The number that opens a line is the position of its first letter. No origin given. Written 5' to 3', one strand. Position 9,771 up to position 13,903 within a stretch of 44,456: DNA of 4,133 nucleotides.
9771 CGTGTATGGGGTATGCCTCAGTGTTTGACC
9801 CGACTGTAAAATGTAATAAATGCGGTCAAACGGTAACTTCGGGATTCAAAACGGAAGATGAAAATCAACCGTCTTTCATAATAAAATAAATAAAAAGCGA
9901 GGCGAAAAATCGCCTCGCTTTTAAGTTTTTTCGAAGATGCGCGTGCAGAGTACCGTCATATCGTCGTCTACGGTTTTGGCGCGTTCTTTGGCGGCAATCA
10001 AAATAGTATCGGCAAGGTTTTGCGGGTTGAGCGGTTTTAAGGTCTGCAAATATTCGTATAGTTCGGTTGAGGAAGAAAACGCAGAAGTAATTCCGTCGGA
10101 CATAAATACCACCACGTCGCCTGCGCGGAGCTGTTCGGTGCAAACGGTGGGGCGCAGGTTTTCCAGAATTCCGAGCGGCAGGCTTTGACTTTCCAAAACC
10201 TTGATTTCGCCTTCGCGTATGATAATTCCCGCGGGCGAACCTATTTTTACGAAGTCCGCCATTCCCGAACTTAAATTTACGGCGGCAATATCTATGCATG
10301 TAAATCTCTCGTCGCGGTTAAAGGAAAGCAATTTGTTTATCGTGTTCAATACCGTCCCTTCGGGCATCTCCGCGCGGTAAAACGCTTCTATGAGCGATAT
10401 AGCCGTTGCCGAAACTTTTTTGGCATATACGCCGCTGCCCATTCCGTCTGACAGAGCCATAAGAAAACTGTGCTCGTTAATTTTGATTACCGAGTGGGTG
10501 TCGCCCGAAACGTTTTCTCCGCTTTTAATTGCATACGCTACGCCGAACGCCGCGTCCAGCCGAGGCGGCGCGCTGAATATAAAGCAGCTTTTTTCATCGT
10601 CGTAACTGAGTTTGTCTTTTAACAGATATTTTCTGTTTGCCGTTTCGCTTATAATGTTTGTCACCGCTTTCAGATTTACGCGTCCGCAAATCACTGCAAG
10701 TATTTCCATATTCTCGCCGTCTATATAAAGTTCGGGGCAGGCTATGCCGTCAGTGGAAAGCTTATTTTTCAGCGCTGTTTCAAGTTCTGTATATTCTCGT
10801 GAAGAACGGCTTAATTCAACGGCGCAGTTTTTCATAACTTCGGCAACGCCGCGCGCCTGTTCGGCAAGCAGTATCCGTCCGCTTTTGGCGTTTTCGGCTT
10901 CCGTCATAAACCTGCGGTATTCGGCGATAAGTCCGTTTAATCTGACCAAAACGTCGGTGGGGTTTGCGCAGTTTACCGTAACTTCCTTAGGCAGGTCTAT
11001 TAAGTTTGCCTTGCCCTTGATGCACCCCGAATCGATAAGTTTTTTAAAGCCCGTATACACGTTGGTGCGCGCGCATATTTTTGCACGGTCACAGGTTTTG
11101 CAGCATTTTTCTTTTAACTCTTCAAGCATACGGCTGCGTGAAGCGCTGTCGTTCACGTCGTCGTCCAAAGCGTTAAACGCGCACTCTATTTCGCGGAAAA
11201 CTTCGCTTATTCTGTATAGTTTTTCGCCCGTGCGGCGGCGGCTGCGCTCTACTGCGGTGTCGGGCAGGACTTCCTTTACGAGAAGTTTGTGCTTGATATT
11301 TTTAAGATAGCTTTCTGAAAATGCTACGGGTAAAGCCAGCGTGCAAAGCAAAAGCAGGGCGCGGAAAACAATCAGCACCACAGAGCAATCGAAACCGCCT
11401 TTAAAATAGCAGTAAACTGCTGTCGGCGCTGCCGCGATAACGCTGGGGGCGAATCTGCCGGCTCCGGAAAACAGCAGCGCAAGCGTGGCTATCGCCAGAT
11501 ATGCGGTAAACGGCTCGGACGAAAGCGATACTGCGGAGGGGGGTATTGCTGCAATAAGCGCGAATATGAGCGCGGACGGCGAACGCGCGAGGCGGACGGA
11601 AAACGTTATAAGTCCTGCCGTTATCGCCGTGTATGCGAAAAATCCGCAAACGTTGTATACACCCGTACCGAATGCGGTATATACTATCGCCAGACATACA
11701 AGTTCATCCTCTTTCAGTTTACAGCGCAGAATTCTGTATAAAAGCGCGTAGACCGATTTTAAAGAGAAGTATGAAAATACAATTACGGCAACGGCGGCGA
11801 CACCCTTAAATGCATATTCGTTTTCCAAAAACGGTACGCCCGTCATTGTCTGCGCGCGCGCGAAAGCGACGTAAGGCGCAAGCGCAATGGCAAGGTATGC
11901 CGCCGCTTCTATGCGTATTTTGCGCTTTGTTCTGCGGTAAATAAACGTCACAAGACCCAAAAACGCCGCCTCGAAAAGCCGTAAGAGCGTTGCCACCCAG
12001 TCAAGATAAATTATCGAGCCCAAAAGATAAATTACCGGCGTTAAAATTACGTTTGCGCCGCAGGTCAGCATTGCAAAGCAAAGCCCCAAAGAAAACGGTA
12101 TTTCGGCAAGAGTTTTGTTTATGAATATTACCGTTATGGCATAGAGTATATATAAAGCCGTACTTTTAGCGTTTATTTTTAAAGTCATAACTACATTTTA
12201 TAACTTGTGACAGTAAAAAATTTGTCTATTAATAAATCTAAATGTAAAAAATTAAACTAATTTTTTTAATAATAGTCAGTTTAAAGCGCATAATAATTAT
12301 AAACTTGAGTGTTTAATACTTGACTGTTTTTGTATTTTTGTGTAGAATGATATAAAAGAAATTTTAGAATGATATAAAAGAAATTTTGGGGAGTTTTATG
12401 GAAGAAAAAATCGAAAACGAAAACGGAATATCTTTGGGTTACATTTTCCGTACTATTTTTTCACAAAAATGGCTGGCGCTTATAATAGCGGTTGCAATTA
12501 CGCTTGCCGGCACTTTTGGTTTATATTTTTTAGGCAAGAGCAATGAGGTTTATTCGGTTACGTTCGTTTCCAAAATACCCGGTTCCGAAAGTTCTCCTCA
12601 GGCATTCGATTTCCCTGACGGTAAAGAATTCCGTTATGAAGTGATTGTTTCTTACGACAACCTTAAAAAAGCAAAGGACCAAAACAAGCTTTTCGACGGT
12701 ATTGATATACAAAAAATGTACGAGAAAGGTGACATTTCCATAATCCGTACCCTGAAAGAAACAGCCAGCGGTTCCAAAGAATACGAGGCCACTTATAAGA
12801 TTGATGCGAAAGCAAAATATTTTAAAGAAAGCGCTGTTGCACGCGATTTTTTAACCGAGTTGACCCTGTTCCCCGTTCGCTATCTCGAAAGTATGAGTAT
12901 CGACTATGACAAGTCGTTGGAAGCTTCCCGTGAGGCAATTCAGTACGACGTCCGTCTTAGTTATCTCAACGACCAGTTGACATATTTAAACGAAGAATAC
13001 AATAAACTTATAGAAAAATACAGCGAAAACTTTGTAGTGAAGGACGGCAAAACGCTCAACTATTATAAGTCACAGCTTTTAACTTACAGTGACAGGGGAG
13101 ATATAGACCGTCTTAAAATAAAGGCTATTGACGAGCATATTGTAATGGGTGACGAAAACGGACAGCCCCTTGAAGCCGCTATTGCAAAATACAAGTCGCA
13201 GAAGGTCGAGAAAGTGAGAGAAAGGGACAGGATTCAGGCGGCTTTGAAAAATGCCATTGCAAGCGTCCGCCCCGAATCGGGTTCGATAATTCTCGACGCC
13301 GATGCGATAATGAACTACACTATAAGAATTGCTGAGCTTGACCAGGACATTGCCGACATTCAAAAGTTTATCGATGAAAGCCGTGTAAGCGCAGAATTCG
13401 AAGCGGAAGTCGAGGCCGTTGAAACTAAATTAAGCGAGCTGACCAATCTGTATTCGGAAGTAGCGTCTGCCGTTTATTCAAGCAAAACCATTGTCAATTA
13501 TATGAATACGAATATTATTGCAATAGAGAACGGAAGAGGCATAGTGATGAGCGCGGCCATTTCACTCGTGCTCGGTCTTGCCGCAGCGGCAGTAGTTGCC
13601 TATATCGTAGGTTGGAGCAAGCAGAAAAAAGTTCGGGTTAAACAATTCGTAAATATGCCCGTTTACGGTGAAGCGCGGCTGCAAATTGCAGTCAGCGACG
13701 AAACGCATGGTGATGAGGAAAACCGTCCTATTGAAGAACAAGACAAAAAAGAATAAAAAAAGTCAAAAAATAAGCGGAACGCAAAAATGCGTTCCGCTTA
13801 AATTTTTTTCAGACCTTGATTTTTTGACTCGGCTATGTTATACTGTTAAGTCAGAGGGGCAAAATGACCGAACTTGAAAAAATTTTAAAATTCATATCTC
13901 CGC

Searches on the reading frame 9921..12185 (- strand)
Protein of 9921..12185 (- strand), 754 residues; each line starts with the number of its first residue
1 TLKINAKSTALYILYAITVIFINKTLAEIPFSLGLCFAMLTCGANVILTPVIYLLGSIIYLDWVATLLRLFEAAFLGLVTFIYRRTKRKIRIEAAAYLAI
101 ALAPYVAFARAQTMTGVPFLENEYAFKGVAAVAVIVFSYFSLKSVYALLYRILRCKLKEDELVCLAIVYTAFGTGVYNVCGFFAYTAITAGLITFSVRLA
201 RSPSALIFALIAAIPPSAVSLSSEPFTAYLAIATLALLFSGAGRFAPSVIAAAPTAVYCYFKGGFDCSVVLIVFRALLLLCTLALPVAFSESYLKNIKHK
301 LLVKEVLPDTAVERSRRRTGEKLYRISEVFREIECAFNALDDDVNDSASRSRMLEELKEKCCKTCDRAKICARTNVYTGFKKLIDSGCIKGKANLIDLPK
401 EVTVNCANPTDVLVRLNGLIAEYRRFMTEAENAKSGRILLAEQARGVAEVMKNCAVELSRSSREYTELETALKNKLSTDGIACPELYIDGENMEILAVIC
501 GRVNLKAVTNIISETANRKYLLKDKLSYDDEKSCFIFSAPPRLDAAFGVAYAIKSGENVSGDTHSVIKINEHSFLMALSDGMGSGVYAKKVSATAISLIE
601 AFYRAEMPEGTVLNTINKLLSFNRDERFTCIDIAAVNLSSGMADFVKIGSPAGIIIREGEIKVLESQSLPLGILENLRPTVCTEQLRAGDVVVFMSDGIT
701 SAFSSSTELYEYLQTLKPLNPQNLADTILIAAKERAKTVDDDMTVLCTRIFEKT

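Call 5: search_protein_families(library=padloc, proteins=[window:9921-12185:-], max_evalue=0.001)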
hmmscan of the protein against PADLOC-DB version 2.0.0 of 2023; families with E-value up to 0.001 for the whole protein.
window:9921-12185:- (754 aa): 0 families

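Call 8: search_protein_families(library=pfam, proteins=[window:9921-12185:-], max_evalue=0.01)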
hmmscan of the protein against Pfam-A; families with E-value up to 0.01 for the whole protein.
window:9921-12185:- (754 aa): 2 families
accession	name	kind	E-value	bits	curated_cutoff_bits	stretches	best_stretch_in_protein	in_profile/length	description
PF07228.17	SpoIIE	-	6.2e-31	108.3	25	1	571-750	2-191/192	Stage II sporulation protein E (SpoIIE)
PF19732.4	SpoIIE_N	-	7.3e-20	71.5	27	1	313-488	344-525/605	Stage II sporulation protein E N-terminal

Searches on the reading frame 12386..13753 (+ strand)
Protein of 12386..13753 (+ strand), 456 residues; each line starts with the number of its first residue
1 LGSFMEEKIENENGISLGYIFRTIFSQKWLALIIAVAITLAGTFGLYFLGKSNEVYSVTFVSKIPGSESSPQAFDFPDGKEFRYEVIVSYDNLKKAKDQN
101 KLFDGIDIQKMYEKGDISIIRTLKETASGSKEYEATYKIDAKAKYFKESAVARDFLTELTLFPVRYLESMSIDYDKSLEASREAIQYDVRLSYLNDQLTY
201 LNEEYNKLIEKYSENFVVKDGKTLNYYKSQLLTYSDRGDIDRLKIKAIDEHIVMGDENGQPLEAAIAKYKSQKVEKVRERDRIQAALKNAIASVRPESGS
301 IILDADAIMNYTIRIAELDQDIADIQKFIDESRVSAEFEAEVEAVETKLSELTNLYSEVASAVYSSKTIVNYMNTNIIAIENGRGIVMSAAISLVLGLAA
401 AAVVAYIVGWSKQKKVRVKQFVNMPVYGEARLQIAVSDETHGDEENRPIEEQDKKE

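Call 5: search_protein_families(library=padloc, proteins=[window:12386-13753:+], max_evalue=0.001)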
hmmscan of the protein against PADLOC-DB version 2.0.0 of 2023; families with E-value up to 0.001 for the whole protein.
window:12386-13753:+ (456 aa): 0 families

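Call 8: search_protein_families(library=pfam, proteins=[window:12386-13753:+], max_evalue=0.01)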
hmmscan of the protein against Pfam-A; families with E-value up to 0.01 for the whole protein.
window:12386-13753:+ (456 aa): 1 family
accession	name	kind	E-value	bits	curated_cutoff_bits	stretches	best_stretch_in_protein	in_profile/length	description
PF02706.20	Wzz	-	0.0055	17.4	25.5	0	14-96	2-87/91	Chain length determinant protein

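Call 28: search_protein_families(library=ncbifam, proteins=[window:12386-13753:+], max_evalue=0.01)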
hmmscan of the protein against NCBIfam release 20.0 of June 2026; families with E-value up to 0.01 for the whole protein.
window:12386-13753:+ (456 aa): 1 family
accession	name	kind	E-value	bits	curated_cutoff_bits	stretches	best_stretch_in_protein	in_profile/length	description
NF001696.0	PRK00451.1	equivalog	0.0034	16.3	364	1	27-127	331-430/447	aminomethyl-transferring glycine dehydrogenase subunit GcvPA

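Call 79: search_protein_families(library=phrogs, proteins=[window:12386-13753:+], max_evalue=0.001)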
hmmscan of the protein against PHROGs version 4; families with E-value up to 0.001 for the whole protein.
window:12386-13753:+ (456 aa): 0 families
